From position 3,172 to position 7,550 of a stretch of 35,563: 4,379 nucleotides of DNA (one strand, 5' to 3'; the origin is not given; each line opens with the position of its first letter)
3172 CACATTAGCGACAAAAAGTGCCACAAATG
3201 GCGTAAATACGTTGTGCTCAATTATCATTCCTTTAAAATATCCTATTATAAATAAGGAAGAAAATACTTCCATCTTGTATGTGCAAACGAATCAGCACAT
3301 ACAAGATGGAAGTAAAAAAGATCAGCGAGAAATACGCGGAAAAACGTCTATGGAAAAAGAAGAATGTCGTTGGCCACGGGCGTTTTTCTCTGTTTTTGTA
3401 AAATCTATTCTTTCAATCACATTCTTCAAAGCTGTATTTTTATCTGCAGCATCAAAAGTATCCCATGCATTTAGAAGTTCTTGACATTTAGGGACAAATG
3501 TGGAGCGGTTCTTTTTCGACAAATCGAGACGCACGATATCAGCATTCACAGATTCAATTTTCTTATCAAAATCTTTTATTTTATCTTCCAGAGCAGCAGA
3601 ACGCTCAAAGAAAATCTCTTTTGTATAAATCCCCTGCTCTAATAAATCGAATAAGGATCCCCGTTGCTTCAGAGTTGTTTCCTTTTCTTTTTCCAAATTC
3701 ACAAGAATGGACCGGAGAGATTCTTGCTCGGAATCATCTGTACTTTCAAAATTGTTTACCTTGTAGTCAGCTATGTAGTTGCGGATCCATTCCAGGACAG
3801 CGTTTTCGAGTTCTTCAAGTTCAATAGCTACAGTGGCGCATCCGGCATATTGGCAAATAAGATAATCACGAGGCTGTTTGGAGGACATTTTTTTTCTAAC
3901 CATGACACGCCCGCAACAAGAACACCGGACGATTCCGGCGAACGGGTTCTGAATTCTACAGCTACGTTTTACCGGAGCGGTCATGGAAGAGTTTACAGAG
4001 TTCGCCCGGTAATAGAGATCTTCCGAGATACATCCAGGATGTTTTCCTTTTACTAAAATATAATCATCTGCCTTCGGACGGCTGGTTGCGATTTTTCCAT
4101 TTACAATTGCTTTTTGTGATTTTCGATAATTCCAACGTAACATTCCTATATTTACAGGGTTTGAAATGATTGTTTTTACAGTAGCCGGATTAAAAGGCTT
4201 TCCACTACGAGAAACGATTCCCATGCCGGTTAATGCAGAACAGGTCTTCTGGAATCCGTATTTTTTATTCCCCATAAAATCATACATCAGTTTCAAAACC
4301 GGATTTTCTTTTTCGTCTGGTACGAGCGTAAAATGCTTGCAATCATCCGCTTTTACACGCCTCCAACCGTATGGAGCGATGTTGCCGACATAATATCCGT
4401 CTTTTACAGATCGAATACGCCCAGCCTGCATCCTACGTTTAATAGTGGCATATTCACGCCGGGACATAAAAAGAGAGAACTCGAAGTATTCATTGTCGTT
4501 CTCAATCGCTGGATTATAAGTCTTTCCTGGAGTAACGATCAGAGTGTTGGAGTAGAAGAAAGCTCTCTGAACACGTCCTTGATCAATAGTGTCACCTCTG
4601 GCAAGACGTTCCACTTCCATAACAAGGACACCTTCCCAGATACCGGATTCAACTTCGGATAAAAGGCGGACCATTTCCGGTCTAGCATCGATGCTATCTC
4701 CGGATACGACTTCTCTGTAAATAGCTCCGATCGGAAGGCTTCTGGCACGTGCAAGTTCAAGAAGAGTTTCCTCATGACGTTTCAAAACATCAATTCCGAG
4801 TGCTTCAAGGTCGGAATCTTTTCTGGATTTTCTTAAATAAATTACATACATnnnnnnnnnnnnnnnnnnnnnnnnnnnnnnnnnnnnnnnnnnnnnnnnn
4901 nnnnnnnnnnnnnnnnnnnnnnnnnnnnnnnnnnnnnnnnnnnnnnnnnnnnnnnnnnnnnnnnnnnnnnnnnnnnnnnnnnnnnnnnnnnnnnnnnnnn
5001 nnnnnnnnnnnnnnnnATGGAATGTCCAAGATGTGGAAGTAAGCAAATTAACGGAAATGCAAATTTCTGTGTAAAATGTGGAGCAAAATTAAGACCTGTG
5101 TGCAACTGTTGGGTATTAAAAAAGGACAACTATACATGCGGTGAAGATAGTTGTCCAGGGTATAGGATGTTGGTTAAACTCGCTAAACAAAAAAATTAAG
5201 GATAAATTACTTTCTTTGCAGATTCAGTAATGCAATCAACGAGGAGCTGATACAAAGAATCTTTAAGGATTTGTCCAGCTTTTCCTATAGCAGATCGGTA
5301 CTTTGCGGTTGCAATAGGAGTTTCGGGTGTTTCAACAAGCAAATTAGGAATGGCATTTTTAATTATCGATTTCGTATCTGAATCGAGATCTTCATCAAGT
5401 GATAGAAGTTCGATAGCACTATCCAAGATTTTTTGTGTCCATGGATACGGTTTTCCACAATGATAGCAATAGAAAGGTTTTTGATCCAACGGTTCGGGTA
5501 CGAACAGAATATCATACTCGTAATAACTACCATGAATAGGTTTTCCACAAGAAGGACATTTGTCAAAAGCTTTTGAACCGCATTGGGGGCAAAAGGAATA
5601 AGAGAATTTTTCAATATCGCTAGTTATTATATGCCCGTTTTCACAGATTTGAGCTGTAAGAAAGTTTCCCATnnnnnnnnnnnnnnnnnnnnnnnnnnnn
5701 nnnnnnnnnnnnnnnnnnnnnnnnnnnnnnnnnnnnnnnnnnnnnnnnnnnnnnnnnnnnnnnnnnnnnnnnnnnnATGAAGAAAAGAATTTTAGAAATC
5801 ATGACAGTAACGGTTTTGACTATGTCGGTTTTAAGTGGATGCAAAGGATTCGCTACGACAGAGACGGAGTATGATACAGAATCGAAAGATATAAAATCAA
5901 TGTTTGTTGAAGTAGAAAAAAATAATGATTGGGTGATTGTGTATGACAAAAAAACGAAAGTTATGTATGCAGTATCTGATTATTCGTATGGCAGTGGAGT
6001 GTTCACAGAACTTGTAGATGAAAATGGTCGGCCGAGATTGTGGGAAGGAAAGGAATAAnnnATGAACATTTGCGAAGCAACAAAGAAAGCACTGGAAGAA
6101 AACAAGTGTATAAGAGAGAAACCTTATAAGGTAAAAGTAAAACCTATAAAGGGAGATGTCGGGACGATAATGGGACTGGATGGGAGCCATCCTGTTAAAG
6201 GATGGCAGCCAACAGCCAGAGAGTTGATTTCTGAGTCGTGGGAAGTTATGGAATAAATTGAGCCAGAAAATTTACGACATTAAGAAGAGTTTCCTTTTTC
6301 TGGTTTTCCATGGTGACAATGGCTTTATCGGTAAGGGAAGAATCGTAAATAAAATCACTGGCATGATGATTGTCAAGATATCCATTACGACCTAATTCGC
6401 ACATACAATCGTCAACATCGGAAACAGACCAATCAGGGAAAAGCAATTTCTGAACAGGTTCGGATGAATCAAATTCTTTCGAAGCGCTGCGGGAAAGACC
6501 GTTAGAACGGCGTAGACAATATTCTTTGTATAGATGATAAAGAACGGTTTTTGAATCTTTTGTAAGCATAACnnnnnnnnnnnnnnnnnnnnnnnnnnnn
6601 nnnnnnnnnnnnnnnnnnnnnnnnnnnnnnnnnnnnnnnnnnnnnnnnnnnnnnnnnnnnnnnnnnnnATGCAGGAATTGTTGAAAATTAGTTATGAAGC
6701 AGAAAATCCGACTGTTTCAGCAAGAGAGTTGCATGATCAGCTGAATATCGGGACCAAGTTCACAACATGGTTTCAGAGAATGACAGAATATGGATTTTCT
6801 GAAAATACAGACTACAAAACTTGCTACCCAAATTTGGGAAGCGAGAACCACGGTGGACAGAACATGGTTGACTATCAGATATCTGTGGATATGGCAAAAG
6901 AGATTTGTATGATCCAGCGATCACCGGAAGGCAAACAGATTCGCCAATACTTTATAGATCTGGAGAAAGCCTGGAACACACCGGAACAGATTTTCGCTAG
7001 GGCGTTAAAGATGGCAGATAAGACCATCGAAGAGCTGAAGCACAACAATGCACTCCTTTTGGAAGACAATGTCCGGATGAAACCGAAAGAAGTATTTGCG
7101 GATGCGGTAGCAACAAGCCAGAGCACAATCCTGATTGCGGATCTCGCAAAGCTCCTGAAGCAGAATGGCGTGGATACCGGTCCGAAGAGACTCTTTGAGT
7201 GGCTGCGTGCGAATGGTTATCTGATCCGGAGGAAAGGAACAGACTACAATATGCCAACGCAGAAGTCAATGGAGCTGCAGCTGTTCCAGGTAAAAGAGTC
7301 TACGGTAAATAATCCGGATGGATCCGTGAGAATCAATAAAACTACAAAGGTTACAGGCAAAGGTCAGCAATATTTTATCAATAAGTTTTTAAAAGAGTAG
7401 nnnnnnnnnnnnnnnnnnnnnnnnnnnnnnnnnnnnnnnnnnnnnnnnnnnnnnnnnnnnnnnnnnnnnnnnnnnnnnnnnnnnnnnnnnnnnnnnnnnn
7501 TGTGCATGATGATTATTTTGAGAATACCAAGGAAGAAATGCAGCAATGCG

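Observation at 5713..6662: Duplicated 58-bp promoter module drives both leftward genes of the lysogeny region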

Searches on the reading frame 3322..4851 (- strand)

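Call 7: search_protein_families(library=pfam, proteins=[window:3322-4851:-], max_evalue=0.01)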
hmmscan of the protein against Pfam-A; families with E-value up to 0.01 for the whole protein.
window:3322-4851:- (509 aa): 4 families
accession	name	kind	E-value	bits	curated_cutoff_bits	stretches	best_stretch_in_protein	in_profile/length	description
PF07508.19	Recombinase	-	1.8e-17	63.9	21.1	1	180-286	1-98/102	Recombinase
PF00239.26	Resolvase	-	1.8e-09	38.3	23.3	1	3-152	2-143/145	Resolvase, N terminal domain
PF13408.12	Zn_ribbon_recom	-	6.3e-09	36.5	25.3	1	303-357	1-58/58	Recombinase zinc beta ribbon domain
PF23203.1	KIF21A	-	0.0011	19.2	28.5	1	380-439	26-85/161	KIF21A-like domain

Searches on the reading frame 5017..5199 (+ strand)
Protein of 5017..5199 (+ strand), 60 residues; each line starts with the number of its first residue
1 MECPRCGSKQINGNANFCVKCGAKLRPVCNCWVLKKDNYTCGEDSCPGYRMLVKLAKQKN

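Call 7: search_protein_families(library=pfam, proteins=[window:5017-5199:+], max_evalue=0.01)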
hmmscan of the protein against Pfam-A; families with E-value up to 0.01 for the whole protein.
window:5017-5199:+ (60 aa): 3 families
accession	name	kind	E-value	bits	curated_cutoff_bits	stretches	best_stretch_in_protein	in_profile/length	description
PF13240.11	Zn_Ribbon_1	-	5.4e-05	23.3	25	1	3-25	2-23/23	zinc-ribbon domain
PF13248.11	Zn_ribbon_3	-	0.0004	20.2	27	1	2-25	4-26/26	zinc-ribbon domain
PF12773.13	DZR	-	0.0062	17.1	27.3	0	3-29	1-27/45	Double zinc ribbon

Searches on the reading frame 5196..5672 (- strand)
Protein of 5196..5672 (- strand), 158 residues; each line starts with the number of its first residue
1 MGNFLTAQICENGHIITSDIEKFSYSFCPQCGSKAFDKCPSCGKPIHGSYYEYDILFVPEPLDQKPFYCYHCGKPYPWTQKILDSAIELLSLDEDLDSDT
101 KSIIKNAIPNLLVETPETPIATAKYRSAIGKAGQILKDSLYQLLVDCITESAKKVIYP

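Call 7: search_protein_families(library=pfam, proteins=[window:5196-5672:-], max_evalue=0.01)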
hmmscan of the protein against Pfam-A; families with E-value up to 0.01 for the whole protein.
window:5196-5672:- (158 aa): 2 families
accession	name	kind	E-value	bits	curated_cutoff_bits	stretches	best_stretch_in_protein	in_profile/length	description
PF10083.14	DUF2321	-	9.9e-45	152.4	24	1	5-156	3-157/157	Uncharacterized protein conserved in bacteria (DUF2321)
PF12773.13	DZR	-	6.7e-07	29.8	27.3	1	25-47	12-35/45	Double zinc ribbon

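Call 44: search_protein_families(library=phrogs, max_evalue=0.001, proteins=[window:5196-5672:-])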
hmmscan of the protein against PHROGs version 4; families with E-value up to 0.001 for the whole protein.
window:5196-5672:- (158 aa): 2 families
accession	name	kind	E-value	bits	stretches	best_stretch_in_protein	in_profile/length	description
phrog_16447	-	unknown function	7.5e-52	176.4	1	2-158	2-159/160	-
phrog_10714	-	unknown function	0.00012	23.3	0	22-51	70-104/109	-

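Call 78: find_encoding_contigs(protein=window:5196-5672:-, flank=3000, max_places=8)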
Protein window:5196-5672:- (158 aa): 24 contigs read that carry it; 8 places shown.
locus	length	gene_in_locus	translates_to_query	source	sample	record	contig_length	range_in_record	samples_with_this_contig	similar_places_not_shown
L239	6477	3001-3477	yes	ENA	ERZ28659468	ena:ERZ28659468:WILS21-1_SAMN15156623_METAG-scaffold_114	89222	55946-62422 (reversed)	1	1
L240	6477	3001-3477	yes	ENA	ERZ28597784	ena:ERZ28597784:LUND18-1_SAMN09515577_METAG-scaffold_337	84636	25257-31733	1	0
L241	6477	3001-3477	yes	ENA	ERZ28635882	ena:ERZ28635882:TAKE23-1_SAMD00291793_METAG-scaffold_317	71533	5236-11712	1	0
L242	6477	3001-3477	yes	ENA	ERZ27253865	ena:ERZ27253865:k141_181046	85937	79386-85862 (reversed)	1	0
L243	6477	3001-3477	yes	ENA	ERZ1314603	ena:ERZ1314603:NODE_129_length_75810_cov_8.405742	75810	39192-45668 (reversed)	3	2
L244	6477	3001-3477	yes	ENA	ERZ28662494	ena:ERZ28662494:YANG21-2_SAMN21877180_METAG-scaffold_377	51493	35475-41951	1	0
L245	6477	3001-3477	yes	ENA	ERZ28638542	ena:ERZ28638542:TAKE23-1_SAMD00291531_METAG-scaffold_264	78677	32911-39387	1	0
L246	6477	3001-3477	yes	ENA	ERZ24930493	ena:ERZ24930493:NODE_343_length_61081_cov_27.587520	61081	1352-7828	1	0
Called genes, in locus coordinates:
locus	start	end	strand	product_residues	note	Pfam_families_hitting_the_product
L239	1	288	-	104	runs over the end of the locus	PF00075:RNase_H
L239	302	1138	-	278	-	PF23343:REP_ORF2-G2P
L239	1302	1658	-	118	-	PF12957:DUF3846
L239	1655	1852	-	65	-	-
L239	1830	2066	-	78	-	-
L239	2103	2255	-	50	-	-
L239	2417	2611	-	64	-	-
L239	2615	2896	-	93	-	PF20037:DUF6440 (weak)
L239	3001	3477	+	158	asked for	PF10083:DUF2321, PF12773:DZR (faint)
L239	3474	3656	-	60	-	-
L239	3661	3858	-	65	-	-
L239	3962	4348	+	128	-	PF12844:HTH_19, PF13560:HTH_31 (weak), PF01381:HTH_3, PF22495:HTH_92 (weak)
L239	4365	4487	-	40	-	-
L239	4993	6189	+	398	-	PF14020:DUF4236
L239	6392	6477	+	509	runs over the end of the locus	PF00239:Resolvase, PF07508:Recombinase, PF13408:Zn_ribbon_recom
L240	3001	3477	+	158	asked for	PF10083:DUF2321, PF12773:DZR (faint)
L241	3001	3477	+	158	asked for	PF10083:DUF2321, PF12773:DZR (faint)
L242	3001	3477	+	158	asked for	PF10083:DUF2321, PF12773:DZR (faint)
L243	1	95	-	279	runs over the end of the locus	PF23343:REP_ORF2-G2P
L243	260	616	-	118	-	PF12957:DUF3846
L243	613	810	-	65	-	-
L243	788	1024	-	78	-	-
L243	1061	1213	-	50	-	-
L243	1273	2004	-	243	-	PF08346:AntA, PF03374:ANT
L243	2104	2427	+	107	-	-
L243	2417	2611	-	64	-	-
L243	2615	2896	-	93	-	PF20037:DUF6440 (weak)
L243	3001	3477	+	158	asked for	PF10083:DUF2321, PF12773:DZR (faint)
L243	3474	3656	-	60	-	-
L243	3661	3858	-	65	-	-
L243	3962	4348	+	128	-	PF12844:HTH_19, PF13560:HTH_31 (weak), PF01381:HTH_3, PF22495:HTH_92 (weak)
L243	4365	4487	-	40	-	-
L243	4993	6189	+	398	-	PF14020:DUF4236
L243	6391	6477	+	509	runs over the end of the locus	PF00239:Resolvase, PF07508:Recombinase, PF13408:Zn_ribbon_recom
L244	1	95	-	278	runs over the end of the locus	PF23343:REP_ORF2-G2P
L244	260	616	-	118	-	PF12957:DUF3846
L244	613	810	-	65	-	-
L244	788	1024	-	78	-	-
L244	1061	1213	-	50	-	-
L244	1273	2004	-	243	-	PF08346:AntA, PF03374:ANT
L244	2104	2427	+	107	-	-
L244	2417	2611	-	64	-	-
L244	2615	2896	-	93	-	PF20037:DUF6440 (weak)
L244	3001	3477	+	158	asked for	PF10083:DUF2321, PF12773:DZR (faint)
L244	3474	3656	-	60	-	-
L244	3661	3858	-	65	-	-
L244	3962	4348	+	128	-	PF12844:HTH_19, PF13560:HTH_31 (weak), PF01381:HTH_3, PF22495:HTH_92 (weak)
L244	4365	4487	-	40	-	-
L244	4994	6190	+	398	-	PF14020:DUF4236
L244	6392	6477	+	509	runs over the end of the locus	PF00239:Resolvase, PF07508:Recombinase, PF13408:Zn_ribbon_recom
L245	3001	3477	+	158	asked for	PF10083:DUF2321, PF12773:DZR (faint)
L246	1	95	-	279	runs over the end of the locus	PF23343:REP_ORF2-G2P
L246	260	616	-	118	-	PF12957:DUF3846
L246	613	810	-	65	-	-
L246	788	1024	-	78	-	-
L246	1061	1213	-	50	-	-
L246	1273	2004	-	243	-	PF08346:AntA, PF03374:ANT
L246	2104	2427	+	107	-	-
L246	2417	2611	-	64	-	-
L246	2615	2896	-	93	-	PF20037:DUF6440 (weak)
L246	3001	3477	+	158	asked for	PF10083:DUF2321, PF12773:DZR (faint)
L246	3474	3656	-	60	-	-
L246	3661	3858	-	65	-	-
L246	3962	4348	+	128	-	PF12844:HTH_19, PF13560:HTH_31 (weak), PF01381:HTH_3, PF22495:HTH_92 (weak)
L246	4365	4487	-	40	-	-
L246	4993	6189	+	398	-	PF14020:DUF4236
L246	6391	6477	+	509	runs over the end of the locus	PF00239:Resolvase, PF07508:Recombinase, PF13408:Zn_ribbon_recom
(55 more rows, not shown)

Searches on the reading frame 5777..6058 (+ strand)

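Call 7: search_protein_families(library=pfam, proteins=[window:5777-6058:+], max_evalue=0.01)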
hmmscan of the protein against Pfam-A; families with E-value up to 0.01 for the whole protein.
window:5777-6058:+ (93 aa): 1 family
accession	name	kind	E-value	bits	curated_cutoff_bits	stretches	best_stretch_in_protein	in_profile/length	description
PF20037.4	DUF6440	-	1.6e-05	25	26.5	1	43-87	2-51/53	Family of unknown function (DUF6440)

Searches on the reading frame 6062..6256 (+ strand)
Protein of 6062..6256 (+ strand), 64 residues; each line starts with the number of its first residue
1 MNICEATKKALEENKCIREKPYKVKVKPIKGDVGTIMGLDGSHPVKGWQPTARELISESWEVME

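Call 7: search_protein_families(library=pfam, proteins=[window:6062-6256:+], max_evalue=0.01)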
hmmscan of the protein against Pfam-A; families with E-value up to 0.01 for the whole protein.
window:6062-6256:+ (64 aa): 1 family
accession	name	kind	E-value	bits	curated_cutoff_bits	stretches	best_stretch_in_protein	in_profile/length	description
PF11195.14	Tad2-like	-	0.0062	17.5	25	0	1-62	1-72/73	Thoeris anti-defense 2-like domain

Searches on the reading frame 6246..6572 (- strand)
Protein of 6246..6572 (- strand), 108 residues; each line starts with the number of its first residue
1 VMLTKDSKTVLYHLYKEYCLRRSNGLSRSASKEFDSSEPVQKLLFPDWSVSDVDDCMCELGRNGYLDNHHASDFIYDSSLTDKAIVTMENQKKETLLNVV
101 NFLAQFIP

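Call 7: search_protein_families(library=pfam, proteins=[window:6246-6572:-], max_evalue=0.01)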
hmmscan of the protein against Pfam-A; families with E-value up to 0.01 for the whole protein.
window:6246-6572:- (108 aa): 0 families

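Call 43: search_protein_families(library=pfam, max_evalue=0.01, proteins=[window:6249-6569:-])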
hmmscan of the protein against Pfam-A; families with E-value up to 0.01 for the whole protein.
seq(107 aa): 0 families

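Call 44: search_protein_families(library=phrogs, max_evalue=0.001, proteins=[window:6249-6569:-])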
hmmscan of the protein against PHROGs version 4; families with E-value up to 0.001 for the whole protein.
seq(107 aa): 1 family
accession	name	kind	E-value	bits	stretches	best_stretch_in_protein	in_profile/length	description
phrog_750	-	unknown function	1.4e-24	87.3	1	2-102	6-106/116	-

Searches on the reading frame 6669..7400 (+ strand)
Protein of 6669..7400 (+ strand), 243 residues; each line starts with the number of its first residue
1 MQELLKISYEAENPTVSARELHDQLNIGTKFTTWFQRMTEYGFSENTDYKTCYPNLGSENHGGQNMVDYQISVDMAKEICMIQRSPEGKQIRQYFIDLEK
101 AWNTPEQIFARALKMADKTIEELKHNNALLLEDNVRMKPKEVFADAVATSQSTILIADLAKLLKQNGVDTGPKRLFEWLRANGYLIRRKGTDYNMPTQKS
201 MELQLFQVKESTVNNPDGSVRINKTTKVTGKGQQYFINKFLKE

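Call 7: search_protein_families(library=pfam, proteins=[window:6669-7400:+], max_evalue=0.01)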
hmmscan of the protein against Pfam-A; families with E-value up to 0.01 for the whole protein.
window:6669-7400:+ (243 aa): 2 families
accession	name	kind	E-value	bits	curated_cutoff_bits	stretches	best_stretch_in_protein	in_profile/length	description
PF03374.19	ANT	-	1.1e-35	122.6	25.3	1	136-242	6-107/108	Phage antirepressor protein KilAC domain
PF08346.17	AntA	-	1.4e-25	90.1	27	1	16-85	1-68/68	AntA/AntB antirepressor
